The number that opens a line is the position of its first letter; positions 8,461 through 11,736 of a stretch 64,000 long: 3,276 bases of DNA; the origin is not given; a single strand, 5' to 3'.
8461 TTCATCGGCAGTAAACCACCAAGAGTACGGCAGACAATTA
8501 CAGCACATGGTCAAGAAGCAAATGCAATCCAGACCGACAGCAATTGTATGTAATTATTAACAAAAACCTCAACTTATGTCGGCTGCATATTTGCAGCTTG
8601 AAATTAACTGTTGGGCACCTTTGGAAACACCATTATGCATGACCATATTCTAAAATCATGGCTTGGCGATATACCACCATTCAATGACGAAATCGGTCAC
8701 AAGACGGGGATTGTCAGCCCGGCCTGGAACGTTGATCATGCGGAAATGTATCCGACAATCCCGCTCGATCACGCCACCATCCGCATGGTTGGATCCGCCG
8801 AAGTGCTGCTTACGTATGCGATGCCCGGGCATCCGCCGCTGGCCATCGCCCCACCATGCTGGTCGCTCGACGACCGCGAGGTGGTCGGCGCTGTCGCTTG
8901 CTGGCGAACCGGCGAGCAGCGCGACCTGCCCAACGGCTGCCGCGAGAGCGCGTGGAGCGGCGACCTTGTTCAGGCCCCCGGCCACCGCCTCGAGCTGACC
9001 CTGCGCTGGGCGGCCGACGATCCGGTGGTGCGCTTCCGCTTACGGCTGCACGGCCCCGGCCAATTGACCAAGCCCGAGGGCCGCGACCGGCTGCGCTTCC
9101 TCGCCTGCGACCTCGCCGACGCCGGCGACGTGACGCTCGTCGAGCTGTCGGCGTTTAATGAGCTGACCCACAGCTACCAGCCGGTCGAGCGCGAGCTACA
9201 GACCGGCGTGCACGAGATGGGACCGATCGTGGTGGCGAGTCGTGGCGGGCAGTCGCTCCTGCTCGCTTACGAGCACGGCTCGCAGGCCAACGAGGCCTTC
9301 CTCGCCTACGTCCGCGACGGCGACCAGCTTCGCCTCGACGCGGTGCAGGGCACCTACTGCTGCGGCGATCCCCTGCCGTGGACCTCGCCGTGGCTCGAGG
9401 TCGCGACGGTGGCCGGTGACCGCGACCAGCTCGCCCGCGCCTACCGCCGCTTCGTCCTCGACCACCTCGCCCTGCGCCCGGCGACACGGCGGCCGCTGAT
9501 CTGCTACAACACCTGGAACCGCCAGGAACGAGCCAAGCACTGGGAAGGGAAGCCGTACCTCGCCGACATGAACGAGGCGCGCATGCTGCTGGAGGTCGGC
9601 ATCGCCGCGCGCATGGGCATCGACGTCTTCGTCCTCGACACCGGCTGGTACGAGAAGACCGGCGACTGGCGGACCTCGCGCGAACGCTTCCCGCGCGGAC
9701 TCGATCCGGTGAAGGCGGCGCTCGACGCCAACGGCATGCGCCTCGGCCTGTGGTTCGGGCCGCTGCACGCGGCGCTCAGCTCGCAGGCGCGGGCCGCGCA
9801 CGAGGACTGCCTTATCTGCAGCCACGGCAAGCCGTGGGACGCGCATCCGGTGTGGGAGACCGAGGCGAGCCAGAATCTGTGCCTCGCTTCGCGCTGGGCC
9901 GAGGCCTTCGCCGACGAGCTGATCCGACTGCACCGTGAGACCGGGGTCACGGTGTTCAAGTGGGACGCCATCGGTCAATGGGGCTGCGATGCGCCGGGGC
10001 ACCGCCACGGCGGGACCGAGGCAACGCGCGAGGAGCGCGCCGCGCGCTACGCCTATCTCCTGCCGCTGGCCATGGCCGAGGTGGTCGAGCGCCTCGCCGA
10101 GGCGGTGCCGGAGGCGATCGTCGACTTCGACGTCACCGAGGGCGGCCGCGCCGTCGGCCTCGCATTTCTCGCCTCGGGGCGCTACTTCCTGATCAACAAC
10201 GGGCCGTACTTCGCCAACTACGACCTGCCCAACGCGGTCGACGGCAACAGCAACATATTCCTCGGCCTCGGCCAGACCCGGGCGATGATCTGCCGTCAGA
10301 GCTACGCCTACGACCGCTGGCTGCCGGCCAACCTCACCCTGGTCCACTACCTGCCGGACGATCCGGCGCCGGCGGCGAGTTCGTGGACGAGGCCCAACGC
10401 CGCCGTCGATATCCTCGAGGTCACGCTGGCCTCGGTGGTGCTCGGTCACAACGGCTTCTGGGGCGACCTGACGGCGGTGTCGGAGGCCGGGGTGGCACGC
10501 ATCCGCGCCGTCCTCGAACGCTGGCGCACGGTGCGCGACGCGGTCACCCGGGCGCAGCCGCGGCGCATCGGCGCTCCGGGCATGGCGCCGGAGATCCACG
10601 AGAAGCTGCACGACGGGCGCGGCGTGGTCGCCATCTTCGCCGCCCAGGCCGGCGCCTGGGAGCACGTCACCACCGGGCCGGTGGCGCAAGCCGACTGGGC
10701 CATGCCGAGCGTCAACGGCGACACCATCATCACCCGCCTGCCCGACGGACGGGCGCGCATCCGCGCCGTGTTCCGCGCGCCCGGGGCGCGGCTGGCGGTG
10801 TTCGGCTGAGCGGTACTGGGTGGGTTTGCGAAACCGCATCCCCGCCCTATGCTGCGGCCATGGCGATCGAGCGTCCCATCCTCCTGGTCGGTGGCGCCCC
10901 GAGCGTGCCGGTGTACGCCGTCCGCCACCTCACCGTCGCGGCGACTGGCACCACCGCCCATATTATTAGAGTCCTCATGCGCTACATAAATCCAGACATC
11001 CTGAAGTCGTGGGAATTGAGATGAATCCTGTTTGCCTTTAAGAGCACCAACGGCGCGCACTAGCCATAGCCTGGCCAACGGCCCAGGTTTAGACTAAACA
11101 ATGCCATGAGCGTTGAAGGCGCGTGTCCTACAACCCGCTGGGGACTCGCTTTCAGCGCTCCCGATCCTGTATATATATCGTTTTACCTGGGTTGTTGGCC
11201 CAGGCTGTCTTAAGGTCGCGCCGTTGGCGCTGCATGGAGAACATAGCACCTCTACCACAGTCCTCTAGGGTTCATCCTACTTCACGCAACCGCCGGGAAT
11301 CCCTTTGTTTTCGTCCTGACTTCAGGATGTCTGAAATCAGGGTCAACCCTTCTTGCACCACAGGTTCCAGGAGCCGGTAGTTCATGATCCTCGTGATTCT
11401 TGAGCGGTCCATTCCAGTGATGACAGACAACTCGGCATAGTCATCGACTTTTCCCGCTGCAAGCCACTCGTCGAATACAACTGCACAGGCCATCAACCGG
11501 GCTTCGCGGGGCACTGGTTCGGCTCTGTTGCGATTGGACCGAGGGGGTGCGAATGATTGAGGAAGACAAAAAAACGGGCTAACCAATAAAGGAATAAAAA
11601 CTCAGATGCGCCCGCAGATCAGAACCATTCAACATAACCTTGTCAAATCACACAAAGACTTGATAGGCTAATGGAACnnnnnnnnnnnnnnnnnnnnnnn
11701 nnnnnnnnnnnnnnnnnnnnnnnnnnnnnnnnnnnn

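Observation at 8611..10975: Compositionally foreign GH36 alpha-galactosidase with a truncated co-transferred gene fragment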

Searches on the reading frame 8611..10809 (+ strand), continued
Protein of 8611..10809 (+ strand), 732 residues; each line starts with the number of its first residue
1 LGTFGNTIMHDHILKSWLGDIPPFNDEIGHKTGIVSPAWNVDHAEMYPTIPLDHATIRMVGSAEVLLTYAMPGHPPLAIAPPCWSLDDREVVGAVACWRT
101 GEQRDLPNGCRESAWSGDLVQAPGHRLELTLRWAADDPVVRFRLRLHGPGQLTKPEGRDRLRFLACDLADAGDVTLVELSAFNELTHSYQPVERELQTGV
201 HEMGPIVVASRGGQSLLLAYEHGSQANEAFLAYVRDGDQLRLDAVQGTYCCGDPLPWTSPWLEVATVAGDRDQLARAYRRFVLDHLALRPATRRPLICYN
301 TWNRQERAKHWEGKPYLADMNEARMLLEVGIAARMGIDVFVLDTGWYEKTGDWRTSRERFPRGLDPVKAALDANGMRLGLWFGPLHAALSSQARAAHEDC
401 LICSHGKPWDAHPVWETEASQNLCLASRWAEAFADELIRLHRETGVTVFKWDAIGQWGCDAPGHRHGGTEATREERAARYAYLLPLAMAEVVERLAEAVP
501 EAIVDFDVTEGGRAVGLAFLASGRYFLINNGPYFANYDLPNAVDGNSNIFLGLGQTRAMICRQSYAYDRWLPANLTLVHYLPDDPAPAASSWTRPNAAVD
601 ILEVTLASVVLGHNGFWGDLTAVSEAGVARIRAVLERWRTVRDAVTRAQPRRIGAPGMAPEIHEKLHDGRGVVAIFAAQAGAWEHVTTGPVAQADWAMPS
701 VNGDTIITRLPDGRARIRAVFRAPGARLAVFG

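Call 70: predict_structure(alignment_id=A4)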
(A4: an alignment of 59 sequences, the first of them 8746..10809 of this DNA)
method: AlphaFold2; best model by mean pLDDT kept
length: 687 residues; sequences in the alignment: 59
mean_pLDDT: 93.9   pTM: 0.93
mean pLDDT of the five models: 93.9, 93.1, 93.1, 90.7, 90.3
residues with pLDDT >= 90: 574; 70-90: 113; 50-70: 0; < 50: 0
segments of 3 or more residues with pLDDT < 50: none
pLDDT, mean of each block of 10 residues (from residue 1): 93 97 96 97 96 95 96 97 98 98 94 92 93 91 92 92 95 92 91 96 93 97 96 96 88 93 89 95 98 96 95 97 98 97 97 97 92 94 98 98 95 93 92 96 95 95 89 91 84 85 78 89 94 89 80 89 94 92 98 98 94 94 98 95 97 94 98 96 98
secondary structure, 60 per line:
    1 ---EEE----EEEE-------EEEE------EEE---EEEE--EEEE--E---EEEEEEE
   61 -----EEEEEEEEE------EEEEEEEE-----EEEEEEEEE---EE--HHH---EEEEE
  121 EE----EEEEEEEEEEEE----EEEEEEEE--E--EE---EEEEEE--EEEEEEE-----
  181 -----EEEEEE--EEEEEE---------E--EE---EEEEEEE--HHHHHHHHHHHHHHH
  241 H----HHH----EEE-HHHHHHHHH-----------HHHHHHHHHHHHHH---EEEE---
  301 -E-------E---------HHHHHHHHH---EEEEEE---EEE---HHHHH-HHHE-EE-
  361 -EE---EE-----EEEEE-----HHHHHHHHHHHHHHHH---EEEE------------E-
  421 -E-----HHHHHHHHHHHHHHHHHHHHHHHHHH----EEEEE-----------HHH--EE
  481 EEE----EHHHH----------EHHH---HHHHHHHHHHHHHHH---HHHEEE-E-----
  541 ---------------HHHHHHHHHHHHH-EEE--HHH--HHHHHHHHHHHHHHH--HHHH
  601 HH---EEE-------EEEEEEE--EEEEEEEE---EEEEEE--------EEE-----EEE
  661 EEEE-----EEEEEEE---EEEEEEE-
elements in order: E4-6 E11-14 E22-25 E32-34 E38-41 E44-47 E54-60 E66-74 E81-88 E94-102 E116-122 E127-138 E143-150 E161-166 E169-175 E186-191 E194-199 E217-223 H226-241 E253-255 H257-265 H277-290 E294-297 H320-328 E332-337 E341-343 H347-351 E374-378 H384-399 E403-406 H428-453 E458-462 E479-483 H489-492 H510-524 E531-533 H556-568 E570-572 H580-594 H597-602 E606-608 E616-622 E625-632 E636-641 E650-652 E658-664 E670-676 E680-686
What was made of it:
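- On Glycoside hydrolase family 36 (Pfam Melibiase PF02065, clan GH-D): The AlphaFold model has pLDDT 93.9 and pTM 0.93 (call 70).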

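Call 72: fold_search(model_id=the predicted structure, library=pdb)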
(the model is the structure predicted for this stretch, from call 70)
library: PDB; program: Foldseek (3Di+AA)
matches with E <= 10: 1400; with E <= 0.001: 693
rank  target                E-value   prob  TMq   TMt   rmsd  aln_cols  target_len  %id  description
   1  2xn0_A                1.5e-31  1.00  0.65  0.62   7.3       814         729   11  Structure of alpha-galactosidase from Lactobacillus acidophilus NCFM, PtCl4 derivative (released 2011-08-10)
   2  4fnp_A                1.1e-30  1.00  0.64  0.62   6.8       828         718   13  Crystal structure of GH36 alpha-galactosidase AgaA A355E from Geobacillus stearothermophilus (released 2012-10-03)
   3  4fnr_A                2.9e-30  1.00  0.64  0.61   7.7       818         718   14  Crystal structure of GH36 alpha-galactosidase AgaA from Geobacillus stearothermophilus (released 2012-10-03)
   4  4fnu_A                7.6e-30  1.00  0.66  0.63   7.4       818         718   13  Crystal structure of GH36 alpha-galactosidase AgaA A355E D478A from Geobacillus stearothermophilus in complex with sta (released 2012-10-03)
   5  3mi6_B                8.4e-30  1.00  0.66  0.62   7.3       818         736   14  Crystal structure of the alpha-galactosidase from Lactobacillus brevis, Northeast Structural Genomics Consortium Targe (released 2010-04-28)
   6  4fnt_A                1.9e-29  1.00  0.61  0.59   8.5       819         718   14  Crystal structure of GH36 alpha-galactosidase AgaA A355E D548N from Geobacillus stearothermophilus in complex with raf (released 2012-10-03)
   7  8k1a_A                2.0e-29  1.00  0.67  0.63   7.2       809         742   15  the wild-typed alpha-galactosidase 5 (released 2024-07-17)
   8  3mi6_A                2.2e-29  1.00  0.66  0.62   7.2       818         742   14  Crystal structure of the alpha-galactosidase from Lactobacillus brevis, Northeast Structural Genomics Consortium Targe (released 2010-04-28)
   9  4fnq                  3.3e-29  1.00  0.64  0.62   7.3       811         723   14  Crystal structure of GH36 alpha-galactosidase AgaB from Geobacillus stearothermophilus (released 2012-10-03)
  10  8k7v_B                3.3e-29  1.00  0.66  0.60   7.2       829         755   14  the alpha-galactosidase 5 with inhibitor ABP2 (released 2024-07-31)
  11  6phw_A                4.6e-29  1.00  0.66  0.63   7.5       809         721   13  SpAga D472N structure in complex with melibiose (released 2019-10-02)
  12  2yfn                  5.3e-29  1.00  0.64  0.62   8.0       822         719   12  galactosidase domain of alpha-galactosidase-sucrose kinase, AgaSK (released 2011-09-28)
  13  8k7v_A                9.6e-29  1.00  0.65  0.60   7.5       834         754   14  the alpha-galactosidase 5 with inhibitor ABP2 (released 2024-07-31)
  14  3mi6_C                1.3e-28  1.00  0.67  0.63   7.1       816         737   13  Crystal structure of the alpha-galactosidase from Lactobacillus brevis, Northeast Structural Genomics Consortium Targe (released 2010-04-28)
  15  8k7v_D                1.9e-28  1.00  0.64  0.59   7.7       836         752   14  the alpha-galactosidase 5 with inhibitor ABP2 (released 2024-07-31)
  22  8x1b                  4.4e-24  1.00  0.45  0.46  10.3       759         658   13  Cryo-EM structure of FpGalactosaminidase from Flavonifractor plautii in apo state (released 2024-11-13)
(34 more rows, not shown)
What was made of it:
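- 8746..10809 (+): Intact GH36-like (Melibiase-domain) glycoside hydrolase gene, 687 aa. It is annotated in NCBI as MDX2110102.1 'alpha-galactosidase' from ATG 8635. The AlphaFold model has pLDDT 93.9 and matches GH36 structures at TM about 0.65 (calls 70, 72).
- On Glycoside hydrolase family 36 (Pfam Melibiase PF02065, clan GH-D): The top 25 Foldseek PDB hits are all GH36 alpha-galactosidases or GH36 galactosaminidases, with TM 0.61-0.67 for the best (call 72).
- Closest known: GH36 alpha-galactosidases with solved structures. Same: The whole-chain fold matches at Foldseek E 1e-31 to 1e-27 and TM 0.61-0.67, with an N-terminal beta domain, a (beta/alpha)8 barrel and a C-terminal beta domain (calls 70, 72).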

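Call 76: list_cluster_members(proteins=[window:8746-10809:+, window:8635-10809:+, window:8611-10809:+, window:11272-11586:-, window:6530-7183:-])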
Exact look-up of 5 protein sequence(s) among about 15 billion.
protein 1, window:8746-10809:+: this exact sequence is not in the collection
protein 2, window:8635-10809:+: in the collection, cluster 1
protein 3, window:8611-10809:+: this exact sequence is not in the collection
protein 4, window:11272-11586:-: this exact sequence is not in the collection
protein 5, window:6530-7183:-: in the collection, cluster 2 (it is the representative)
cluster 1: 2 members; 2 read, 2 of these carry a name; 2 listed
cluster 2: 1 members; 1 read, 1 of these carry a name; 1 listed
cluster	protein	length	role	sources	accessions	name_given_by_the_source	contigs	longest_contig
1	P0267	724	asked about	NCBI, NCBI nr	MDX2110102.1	MAG: alpha-galactosidase [Verrucomicrobiota bacterium] | alpha-galactosidase [Verrucomicrobiota bacterium]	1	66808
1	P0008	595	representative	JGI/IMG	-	alpha-galactosidase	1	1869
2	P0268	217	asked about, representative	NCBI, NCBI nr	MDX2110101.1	MAG: hypothetical protein SFY80_07665 [Verrucomicrobiota bacterium] | hypothetical protein [Verrucomicrobiota bacterium]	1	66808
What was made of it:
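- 8611..8745 (+): In-frame upstream extension of the ORF, not supported as coding. 8611-8691 is host AT-rich DNA and 8692-8745 is donor spacer. PGAP starts the gene at 8635. PGAP start: call 76.
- The exact protein is on one contig only (call 76). The exact protein is known from one contig only (call 76).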

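Call 77: find_encoding_contigs(protein=P0012, flank=5000, max_places=3)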
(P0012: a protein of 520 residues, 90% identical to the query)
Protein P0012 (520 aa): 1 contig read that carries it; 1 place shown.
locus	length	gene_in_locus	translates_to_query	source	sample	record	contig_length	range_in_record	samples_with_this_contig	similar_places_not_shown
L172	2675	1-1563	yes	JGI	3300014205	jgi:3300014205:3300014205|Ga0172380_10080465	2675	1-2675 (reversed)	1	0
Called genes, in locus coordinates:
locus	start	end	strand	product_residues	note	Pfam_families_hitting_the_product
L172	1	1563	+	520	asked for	PF02065:Melibiase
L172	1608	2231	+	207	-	PF00574:CLP_protease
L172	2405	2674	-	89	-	?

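Call 78: find_encoding_contigs(protein=P0008, flank=5000, max_places=3)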
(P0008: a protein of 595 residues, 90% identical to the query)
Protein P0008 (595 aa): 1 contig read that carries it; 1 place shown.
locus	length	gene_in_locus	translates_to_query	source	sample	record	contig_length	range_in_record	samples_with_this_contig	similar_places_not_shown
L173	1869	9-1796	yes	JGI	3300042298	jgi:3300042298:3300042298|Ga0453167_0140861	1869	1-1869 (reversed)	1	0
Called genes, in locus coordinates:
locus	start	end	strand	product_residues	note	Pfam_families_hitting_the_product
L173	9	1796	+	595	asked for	PF02065:Melibiase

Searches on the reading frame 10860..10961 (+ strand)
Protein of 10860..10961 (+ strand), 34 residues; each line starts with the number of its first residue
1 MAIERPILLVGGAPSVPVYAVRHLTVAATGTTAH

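Call 32: search_protein_families(library=pfam, proteins=[window:10860-10961:+], max_evalue=1)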
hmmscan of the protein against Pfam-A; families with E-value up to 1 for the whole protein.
seq(34 aa): 0 families

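Call 43: search_protein_representatives(protein=window:10860-10961:+)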
Query: 34 residues. Proteins with E-value up to 0.001 (for the whole library): 9; up to 1e-10: 1; up to 1e-30: 0. The best 9 are listed.
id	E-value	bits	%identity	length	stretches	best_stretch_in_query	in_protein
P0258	2.6e-13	62.8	100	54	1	1-34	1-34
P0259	2.3e-07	45.1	81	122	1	2-33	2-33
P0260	3.1e-05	38.7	79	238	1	1-33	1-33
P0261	6.4e-05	37.8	72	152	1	2-33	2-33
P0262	1.2e-04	37.0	70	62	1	4-33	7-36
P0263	1.2e-04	36.9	73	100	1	4-33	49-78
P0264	5.0e-04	35.1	39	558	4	6-32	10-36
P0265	5.6e-04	35.0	52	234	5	8-27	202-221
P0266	7.0e-04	34.7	79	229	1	6-33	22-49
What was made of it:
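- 10860..10959 (+): First 33 codons of a DFP-domain (PF04127, phosphopantothenate-cysteine-ligase-like) gene, truncated. The annotated 54-aa ORF (SFY80_07680) runs on to 11024 through host and MITE DNA. HMMER hits are P0259 at 81%, and P0260 and P0266 at 79%, all to their N-terminal regions (call 43).
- Tried and rejected: The full HMMER scan then found them (call 43).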

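Call 45: search_protein_families(library=pfam, proteins=[P0260, P0266, P0259, P0261, P0263], max_evalue=0.01)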
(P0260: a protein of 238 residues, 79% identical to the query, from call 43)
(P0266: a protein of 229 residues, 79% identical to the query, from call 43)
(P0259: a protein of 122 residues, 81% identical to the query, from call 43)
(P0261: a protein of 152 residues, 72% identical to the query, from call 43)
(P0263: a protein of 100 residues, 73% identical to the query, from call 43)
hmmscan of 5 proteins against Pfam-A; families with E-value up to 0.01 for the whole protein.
P0260 (238 aa): 1 family
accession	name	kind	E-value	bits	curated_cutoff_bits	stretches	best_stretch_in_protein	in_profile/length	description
PF04127.22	DFP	-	4e-17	63.1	22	1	8-202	7-172/186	DNA/pantothenate metabolism flavoprotein C-terminal domain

P0266 (229 aa): 1 family
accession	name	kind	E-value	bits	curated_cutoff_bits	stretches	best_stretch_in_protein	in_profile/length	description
PF04127.22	DFP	-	3.2e-13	50.3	22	1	22-196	5-169/186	DNA/pantothenate metabolism flavoprotein C-terminal domain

P0259 (122 aa): 2 families
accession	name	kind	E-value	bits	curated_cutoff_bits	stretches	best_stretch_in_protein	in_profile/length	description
PF03009.23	GDPD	-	5.7e-09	36.9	23.6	1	74-104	17-47/244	Glycerophosphoryl diester phosphodiesterase family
PF04127.22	DFP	-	0.00026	21.3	22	1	5-54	4-53/186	DNA/pantothenate metabolism flavoprotein C-terminal domain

P0261 (152 aa): 1 family
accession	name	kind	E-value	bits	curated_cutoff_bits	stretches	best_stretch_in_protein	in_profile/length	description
PF04127.22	DFP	-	6.3e-10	39.6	22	1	6-101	5-101/186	DNA/pantothenate metabolism flavoprotein C-terminal domain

P0263 (100 aa): 1 family
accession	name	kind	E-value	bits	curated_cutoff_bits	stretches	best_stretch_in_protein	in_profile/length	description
PF04127.22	DFP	-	0.00067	20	22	1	50-94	4-48/186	DNA/pantothenate metabolism flavoprotein C-terminal domain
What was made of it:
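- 10860..10959 (+): P0260 and P0266 carry PF04127 (call 45).
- On DFP domain protein (PF04127), for the fragment: It matches residues 1-33 of P0260 at 79% and 22-49 of P0266 at 79%, and both carry PF04127 (calls 43, 45).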

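Call 46: find_encoding_contigs(protein=P0259, flank=6000, max_places=4)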
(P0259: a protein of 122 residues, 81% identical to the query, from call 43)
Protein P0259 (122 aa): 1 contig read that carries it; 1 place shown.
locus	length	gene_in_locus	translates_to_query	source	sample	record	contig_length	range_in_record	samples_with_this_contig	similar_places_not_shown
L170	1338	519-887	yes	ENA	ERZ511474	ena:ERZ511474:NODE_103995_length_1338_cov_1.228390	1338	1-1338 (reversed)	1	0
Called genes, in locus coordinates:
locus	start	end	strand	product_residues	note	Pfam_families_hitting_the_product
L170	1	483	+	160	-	?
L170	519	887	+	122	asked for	PF03009:GDPD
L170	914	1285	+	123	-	-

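Call 47: find_encoding_contigs(protein=P0260, flank=6000, max_places=4)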
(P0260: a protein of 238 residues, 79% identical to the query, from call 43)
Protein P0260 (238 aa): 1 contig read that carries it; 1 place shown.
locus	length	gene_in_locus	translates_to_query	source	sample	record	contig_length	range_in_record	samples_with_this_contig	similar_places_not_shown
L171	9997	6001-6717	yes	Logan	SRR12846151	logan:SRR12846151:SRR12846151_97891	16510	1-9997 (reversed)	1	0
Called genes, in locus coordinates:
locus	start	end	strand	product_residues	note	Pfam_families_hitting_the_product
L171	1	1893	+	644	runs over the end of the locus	PF13506:Glyco_transf_21 (weak), PF00535:Glycos_transf_2, PF13641:Glyco_tranf_2_3, PF13632:Glyco_trans_2_3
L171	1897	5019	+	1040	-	PF13472:Lipase_GDSL_2 (weak)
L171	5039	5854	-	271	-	PF19420:DDAH_eukar, PF02274:ADI (faint)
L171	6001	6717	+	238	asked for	PF04127:DFP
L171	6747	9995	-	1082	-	?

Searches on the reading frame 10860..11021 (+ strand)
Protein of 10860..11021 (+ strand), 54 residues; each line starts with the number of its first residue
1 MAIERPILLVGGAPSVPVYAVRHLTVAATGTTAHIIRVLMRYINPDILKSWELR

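Call 33: find_homologous_proteins(query=window:10860-11021:+, max_evalue=10)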
Query seq(54 aa) (54 aa): 1 proteins with E <= 10 among 1 candidates.
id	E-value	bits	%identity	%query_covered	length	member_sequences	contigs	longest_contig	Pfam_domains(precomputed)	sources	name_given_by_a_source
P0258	3.0e-27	110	100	100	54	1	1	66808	-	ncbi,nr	ncbi:MAG: hypothetical protein SFY80_07680 [Verrucomicrobiota bacterium]|nr:hypothetical protein [Ve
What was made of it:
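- Tried and rejected: The word-index search with the 54-aa ORF found only itself (call 33).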

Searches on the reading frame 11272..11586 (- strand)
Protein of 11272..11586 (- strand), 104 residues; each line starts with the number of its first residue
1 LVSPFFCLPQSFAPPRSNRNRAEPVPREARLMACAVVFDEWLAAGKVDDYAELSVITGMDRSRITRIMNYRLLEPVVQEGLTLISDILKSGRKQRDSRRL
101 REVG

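Call 32: search_protein_families(library=pfam, proteins=[window:11272-11586:-], max_evalue=1)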
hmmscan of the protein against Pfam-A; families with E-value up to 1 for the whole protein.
window:11272-11586:- (104 aa): 1 family
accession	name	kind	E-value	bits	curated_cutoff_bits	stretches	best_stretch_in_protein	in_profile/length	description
PF19311.4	KELAA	-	0.11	12.6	23.4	1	27-42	2-17/32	KELAA motif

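Call 42: search_protein_families(library=ncbifam, proteins=[window:11272-11586:-], max_evalue=0.01)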
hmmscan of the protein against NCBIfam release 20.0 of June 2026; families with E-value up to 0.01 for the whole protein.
window:11272-11586:- (104 aa): 0 families
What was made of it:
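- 11272..11586 (-): Small host ORF with a weak match to a phage 'recombinase' family. Its present 3' end lies inside MITE B. With the MITE removed, it reads across 10960 into the foreign DNA, so the insert abuts or interrupts its original 3' end. No Pfam or NCBIfam family (calls 32, 42).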

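Call 64: search_protein_families(library=phrogs, proteins=[window:11272-11586:-], max_evalue=0.01)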
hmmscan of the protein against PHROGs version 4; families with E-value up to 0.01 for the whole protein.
window:11272-11586:- (104 aa): 1 family
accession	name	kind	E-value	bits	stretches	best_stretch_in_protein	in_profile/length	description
phrog_14161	-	other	0.00013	23.3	1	29-82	56-109/143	recombinase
